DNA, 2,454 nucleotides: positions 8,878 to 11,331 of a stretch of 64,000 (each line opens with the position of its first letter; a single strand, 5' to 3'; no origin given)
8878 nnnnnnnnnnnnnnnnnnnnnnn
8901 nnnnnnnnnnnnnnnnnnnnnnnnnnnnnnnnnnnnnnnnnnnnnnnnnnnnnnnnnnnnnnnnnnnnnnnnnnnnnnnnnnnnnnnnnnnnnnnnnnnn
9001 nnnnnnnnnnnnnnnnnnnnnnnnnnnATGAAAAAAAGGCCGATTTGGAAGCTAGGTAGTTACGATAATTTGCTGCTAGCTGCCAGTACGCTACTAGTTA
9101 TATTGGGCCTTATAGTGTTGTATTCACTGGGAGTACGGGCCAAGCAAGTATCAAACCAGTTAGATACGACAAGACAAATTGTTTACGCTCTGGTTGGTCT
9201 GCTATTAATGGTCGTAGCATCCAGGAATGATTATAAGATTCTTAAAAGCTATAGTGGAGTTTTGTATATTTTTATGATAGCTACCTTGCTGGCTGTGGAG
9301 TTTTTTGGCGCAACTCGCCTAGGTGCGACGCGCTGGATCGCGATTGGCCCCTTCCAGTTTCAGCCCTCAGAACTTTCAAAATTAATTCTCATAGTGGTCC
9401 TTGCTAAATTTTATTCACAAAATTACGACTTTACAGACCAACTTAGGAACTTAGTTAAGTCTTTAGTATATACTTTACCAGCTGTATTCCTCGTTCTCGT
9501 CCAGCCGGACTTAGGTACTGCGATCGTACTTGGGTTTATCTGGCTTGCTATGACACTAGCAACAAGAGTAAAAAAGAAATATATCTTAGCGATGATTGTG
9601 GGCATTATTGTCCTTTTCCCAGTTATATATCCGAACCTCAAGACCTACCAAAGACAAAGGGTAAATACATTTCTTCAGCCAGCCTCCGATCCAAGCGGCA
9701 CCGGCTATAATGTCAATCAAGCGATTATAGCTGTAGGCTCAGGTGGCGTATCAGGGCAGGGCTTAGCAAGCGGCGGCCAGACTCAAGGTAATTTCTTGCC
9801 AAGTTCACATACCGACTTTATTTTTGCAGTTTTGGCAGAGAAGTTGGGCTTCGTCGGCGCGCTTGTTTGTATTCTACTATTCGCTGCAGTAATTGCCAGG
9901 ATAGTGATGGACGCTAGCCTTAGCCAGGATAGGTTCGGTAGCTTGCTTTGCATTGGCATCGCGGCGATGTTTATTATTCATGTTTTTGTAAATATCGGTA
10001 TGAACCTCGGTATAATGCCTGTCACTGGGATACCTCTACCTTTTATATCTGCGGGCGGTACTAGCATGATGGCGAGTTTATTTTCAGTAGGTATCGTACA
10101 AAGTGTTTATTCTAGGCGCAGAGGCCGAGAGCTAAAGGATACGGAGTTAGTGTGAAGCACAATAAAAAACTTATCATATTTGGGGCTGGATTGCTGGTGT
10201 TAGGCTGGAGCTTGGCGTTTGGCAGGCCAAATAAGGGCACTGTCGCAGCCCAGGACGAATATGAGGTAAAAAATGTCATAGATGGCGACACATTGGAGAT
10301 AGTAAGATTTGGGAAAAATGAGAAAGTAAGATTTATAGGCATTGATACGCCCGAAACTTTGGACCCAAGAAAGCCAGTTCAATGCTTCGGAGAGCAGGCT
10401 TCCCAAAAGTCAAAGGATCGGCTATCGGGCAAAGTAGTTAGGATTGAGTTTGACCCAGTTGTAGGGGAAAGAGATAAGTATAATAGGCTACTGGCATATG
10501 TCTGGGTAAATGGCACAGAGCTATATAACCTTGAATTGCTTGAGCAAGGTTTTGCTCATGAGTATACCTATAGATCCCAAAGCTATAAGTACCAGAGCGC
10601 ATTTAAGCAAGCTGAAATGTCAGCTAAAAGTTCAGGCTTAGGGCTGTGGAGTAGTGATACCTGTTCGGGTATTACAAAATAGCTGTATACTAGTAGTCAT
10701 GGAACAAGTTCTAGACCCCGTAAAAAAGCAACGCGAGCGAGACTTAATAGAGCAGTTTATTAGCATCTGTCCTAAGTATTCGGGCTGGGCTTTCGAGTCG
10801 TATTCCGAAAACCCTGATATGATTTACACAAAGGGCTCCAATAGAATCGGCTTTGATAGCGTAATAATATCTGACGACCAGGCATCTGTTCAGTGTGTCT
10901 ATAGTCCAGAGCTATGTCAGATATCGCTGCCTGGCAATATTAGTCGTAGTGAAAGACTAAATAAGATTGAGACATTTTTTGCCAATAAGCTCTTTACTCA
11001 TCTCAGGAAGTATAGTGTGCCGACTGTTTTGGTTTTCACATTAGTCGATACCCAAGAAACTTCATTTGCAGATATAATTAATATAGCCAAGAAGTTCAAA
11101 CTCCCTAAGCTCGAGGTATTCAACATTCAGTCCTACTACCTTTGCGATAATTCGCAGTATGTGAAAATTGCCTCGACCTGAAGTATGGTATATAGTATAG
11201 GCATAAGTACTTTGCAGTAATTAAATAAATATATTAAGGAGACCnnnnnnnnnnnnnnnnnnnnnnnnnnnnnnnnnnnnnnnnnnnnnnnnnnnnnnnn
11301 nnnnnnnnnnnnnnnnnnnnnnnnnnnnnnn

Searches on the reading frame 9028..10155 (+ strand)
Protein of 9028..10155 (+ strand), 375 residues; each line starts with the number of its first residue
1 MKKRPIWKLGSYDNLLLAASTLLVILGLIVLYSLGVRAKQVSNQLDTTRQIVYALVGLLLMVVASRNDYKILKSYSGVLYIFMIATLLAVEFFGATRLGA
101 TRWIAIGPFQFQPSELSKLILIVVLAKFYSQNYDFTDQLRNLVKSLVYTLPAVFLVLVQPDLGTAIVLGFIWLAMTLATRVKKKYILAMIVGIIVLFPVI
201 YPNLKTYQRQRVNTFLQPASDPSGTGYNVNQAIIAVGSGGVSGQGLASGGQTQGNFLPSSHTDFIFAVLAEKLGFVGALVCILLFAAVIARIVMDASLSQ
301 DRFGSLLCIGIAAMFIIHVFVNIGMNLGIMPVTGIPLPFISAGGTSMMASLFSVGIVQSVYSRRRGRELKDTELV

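Call 3: search_protein_families(library=pfam, proteins=[window:9028-10155:+], max_evalue=0.01)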
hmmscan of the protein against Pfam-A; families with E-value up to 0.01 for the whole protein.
window:9028-10155:+ (375 aa): 1 family
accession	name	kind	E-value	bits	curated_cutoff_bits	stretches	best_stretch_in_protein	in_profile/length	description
PF01098.24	FTSW_RODA_SPOVE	-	3.2e-100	336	26.4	1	15-363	3-353/356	Cell cycle protein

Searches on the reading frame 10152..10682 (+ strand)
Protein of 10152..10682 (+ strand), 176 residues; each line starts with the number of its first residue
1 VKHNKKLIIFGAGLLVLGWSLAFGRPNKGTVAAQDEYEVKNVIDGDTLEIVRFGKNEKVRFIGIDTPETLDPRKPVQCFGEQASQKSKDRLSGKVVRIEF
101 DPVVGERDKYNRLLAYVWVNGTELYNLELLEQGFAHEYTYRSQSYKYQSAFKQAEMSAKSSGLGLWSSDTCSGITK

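Call 3: search_protein_families(library=pfam, proteins=[window:10152-10682:+], max_evalue=0.01)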
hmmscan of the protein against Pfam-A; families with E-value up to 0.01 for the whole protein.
window:10152-10682:+ (176 aa): 1 family
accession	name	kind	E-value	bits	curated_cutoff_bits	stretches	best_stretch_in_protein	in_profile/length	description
PF00565.23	SNase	-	5.4e-26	91.6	21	1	58-168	1-107/107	Staphylococcal nuclease homologue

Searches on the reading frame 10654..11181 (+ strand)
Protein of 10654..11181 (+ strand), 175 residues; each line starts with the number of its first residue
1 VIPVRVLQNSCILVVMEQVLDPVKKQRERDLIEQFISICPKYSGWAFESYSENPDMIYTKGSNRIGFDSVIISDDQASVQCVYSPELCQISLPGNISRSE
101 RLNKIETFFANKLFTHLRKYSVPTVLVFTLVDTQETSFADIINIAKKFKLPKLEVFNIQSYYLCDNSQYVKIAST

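Call 3: search_protein_families(library=pfam, proteins=[window:10654-11181:+], max_evalue=0.01)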
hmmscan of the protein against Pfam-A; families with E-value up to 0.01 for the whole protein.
window:10654-11181:+ (175 aa): 0 families

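Call 4: search_protein_families(library=ncbifam, proteins=[window:10654-11181:+], max_evalue=0.01)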
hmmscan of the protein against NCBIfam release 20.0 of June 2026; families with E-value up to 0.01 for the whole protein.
window:10654-11181:+ (175 aa): 0 families

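Call 56: search_protein_families(library=pfam, proteins=[window:10654-11181:+], max_evalue=0.01)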
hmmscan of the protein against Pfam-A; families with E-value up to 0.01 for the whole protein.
window:10654-11181:+ (175 aa): 0 families
